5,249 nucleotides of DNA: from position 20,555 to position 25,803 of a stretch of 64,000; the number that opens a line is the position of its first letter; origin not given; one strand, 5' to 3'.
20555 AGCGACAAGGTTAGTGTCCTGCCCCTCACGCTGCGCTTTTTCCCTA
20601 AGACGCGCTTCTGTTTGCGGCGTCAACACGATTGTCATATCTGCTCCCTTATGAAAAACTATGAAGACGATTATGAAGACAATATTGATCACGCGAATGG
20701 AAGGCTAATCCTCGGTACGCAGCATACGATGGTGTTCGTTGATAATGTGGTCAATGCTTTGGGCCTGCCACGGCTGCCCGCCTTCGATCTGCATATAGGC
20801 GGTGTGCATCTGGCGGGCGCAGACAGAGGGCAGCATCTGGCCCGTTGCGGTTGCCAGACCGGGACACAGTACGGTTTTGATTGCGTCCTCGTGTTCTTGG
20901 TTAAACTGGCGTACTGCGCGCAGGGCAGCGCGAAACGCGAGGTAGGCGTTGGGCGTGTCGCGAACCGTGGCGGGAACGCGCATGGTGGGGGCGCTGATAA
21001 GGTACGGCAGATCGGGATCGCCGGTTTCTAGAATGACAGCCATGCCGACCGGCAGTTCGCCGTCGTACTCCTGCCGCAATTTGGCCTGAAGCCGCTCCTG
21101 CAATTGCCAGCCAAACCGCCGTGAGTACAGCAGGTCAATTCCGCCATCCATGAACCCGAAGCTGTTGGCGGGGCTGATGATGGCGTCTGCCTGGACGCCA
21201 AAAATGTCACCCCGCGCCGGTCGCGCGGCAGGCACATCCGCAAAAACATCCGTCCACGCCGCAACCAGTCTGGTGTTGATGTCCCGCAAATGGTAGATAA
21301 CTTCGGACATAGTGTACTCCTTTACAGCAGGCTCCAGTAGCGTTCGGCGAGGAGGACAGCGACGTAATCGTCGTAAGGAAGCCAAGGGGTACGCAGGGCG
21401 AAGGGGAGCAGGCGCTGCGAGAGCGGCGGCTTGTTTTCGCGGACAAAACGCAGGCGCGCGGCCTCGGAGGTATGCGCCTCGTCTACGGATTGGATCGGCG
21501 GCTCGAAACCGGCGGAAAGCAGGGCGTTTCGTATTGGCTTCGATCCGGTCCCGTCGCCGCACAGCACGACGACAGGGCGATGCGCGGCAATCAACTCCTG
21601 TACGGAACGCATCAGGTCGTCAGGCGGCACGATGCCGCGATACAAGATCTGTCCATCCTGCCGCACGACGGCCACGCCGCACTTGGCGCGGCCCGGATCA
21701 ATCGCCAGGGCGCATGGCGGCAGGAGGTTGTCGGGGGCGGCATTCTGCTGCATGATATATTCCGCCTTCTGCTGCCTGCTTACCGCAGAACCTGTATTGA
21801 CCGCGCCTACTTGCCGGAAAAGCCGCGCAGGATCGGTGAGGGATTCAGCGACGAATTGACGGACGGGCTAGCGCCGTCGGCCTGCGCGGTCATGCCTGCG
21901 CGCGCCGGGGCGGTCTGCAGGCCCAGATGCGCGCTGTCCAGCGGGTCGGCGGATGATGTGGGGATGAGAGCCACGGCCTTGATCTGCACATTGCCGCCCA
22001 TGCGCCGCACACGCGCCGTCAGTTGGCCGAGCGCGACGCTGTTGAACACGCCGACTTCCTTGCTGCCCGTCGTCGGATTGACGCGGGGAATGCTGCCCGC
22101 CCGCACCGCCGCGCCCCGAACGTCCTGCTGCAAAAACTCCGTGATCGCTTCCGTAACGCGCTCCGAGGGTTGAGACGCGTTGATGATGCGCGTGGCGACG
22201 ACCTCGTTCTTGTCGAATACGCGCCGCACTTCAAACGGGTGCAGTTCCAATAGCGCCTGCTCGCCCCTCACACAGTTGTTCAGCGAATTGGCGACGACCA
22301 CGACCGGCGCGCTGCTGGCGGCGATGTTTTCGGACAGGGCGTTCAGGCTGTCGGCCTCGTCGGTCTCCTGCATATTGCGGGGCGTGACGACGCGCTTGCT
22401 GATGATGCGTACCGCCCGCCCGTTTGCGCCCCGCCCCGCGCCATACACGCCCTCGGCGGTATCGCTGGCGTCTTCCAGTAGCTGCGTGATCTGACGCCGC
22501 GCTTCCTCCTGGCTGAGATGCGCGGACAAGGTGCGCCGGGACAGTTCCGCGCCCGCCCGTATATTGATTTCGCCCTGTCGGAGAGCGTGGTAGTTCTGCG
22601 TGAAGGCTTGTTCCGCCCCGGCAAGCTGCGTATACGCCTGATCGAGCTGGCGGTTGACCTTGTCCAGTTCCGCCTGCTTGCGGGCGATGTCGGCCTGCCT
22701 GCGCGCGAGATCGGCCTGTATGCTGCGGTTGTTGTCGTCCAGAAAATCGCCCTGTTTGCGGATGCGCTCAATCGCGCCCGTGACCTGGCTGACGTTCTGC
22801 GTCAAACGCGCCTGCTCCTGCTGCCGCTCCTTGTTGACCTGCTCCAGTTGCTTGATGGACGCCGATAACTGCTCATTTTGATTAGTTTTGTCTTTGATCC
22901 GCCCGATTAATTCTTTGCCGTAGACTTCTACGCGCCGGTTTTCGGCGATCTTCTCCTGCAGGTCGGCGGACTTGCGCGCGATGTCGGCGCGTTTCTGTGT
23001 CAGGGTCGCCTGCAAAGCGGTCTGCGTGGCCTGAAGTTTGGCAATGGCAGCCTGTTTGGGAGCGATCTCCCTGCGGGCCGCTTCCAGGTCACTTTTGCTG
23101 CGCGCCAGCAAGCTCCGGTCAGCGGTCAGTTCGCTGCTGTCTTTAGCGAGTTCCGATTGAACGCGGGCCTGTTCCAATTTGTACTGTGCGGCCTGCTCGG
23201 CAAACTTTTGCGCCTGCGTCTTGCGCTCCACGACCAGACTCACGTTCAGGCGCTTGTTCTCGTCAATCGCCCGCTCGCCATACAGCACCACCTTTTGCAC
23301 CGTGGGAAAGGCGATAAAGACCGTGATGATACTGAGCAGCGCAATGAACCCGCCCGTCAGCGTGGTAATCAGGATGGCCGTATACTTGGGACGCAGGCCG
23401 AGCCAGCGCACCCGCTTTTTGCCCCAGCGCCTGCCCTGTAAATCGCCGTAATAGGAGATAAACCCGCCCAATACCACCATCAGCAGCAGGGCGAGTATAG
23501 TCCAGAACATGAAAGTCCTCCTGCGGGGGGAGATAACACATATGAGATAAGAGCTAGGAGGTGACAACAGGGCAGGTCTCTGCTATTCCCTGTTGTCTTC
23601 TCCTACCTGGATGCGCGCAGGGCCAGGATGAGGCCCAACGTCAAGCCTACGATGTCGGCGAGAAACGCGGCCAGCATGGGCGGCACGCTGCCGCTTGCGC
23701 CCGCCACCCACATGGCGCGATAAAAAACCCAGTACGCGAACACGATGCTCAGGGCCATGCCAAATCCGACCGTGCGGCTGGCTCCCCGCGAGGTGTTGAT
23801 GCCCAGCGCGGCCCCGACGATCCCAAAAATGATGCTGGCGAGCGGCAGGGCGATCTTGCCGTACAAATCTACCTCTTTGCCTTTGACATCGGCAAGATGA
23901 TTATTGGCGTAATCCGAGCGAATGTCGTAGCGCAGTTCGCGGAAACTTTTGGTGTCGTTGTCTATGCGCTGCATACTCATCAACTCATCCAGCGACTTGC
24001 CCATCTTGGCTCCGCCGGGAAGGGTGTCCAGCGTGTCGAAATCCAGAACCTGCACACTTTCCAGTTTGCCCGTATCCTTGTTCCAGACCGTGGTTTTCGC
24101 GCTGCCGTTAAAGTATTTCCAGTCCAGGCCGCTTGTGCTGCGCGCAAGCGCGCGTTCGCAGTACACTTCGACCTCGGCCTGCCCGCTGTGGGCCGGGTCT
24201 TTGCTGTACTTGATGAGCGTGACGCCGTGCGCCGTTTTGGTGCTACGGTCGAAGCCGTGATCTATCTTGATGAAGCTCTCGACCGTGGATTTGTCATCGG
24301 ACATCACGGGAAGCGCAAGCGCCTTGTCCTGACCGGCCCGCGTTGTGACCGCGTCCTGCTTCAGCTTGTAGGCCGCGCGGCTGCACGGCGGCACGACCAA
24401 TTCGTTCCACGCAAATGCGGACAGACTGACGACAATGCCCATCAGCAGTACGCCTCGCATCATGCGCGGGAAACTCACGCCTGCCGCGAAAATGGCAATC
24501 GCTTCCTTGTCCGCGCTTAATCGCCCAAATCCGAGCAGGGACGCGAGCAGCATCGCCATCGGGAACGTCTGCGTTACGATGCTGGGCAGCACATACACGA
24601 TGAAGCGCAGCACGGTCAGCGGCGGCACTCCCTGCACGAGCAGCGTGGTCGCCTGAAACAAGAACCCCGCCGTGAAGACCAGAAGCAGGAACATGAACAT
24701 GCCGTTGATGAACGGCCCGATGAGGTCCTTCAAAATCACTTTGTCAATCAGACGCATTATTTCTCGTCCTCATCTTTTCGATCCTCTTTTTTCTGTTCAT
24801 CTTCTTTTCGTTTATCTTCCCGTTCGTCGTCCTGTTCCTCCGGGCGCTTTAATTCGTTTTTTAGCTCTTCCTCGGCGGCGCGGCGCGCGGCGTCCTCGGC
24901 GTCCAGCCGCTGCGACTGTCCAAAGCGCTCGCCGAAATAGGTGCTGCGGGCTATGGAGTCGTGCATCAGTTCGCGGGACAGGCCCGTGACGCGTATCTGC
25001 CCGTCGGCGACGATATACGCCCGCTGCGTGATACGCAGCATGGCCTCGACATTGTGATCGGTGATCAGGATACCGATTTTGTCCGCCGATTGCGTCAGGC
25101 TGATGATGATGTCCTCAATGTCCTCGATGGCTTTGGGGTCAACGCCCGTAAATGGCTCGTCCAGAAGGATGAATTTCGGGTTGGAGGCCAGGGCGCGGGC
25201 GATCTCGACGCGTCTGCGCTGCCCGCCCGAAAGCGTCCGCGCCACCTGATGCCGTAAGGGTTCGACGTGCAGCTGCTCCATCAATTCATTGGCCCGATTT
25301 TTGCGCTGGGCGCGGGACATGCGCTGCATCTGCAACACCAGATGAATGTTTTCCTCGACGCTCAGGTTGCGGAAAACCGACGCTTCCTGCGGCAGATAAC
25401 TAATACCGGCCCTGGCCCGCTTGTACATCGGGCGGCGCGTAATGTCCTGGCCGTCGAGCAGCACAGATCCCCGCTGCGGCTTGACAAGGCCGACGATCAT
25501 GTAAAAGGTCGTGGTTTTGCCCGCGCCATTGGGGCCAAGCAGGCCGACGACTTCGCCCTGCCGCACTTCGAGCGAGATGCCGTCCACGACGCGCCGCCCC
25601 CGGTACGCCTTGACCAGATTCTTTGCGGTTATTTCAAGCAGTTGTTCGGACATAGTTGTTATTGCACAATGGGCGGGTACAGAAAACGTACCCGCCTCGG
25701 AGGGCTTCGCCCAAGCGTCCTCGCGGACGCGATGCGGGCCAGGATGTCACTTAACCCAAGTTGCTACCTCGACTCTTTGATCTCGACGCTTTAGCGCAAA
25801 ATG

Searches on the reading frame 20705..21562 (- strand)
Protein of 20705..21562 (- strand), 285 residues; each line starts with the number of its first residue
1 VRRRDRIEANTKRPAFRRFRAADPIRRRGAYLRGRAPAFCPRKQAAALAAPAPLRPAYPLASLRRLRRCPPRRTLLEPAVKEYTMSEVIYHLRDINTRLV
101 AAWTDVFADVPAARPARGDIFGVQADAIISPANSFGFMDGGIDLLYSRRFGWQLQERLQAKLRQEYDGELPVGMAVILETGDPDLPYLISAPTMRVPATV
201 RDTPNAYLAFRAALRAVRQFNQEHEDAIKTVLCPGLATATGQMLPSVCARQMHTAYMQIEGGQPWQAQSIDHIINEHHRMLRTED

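Call 92: search_protein_families(library=pfam, proteins=[window:20705-21562:-], max_evalue=0.00001)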
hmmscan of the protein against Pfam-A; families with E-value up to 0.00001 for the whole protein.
window:20705-21562:- (285 aa): 1 family
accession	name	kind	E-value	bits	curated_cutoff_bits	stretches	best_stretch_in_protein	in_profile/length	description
PF01661.27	Macro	-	2e-09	37.8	22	1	130-250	2-116/118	Macro domain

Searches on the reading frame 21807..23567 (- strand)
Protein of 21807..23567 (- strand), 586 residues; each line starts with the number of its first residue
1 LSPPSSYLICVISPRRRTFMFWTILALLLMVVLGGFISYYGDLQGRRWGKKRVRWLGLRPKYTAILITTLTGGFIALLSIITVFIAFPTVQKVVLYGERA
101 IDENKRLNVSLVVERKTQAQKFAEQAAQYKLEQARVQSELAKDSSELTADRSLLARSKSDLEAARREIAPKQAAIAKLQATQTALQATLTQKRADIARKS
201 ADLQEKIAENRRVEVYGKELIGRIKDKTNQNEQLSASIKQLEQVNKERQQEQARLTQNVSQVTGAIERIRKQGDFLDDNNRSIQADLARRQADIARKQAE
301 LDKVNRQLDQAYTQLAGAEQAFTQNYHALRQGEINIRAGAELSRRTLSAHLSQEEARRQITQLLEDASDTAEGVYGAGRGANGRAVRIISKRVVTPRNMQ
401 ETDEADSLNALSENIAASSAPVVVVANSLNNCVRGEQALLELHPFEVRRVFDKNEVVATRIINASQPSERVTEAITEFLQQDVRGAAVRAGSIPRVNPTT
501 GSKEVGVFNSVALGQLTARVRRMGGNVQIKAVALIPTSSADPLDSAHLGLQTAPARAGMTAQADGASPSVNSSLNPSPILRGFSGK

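Call 92: search_protein_families(library=pfam, proteins=[window:21807-23567:-], max_evalue=0.00001)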
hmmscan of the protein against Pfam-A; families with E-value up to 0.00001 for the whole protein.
window:21807-23567:- (586 aa): 1 family
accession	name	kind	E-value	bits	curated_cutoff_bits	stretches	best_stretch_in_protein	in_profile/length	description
PF11283.13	DUF3084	-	1.1e-21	77.1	25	1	25-95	3-73/77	Protein of unknown function (DUF3084)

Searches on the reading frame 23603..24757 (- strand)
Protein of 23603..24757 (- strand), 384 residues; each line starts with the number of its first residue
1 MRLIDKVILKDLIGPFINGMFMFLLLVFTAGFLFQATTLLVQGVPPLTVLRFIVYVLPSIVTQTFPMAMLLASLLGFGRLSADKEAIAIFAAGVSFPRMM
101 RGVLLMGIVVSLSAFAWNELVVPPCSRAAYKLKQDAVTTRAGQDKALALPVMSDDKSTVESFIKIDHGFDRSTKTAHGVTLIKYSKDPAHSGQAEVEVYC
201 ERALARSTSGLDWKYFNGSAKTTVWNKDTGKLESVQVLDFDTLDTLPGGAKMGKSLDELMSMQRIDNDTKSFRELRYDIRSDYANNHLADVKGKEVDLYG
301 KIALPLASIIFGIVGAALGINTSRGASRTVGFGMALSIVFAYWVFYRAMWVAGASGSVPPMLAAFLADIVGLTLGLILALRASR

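Call 92: search_protein_families(library=pfam, proteins=[window:23603-24757:-], max_evalue=0.00001)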
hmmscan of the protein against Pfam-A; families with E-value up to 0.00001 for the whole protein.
window:23603-24757:- (384 aa): 1 family
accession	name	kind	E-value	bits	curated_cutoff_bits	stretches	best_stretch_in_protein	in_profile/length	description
PF03739.19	LptF_LptG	-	1.9e-58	198.6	27.9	1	7-381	2-353/353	Lipopolysaccharide export system permease LptF/LptG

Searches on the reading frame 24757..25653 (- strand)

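Call 92: search_protein_families(library=pfam, proteins=[window:24757-25653:-], max_evalue=0.00001)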
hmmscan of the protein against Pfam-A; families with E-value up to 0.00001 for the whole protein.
window:24757-25653:- (298 aa): 2 families
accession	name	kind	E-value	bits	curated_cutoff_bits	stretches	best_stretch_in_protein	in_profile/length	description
PF00005.33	ABC_tran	-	1.1e-40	139.9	25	1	24-168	2-136/137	ABC transporter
PF13304.12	AAA_21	-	6.3e-06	26.9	27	0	125-202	222-300/304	AAA domain, putative AbiEii toxin, Type IV TA system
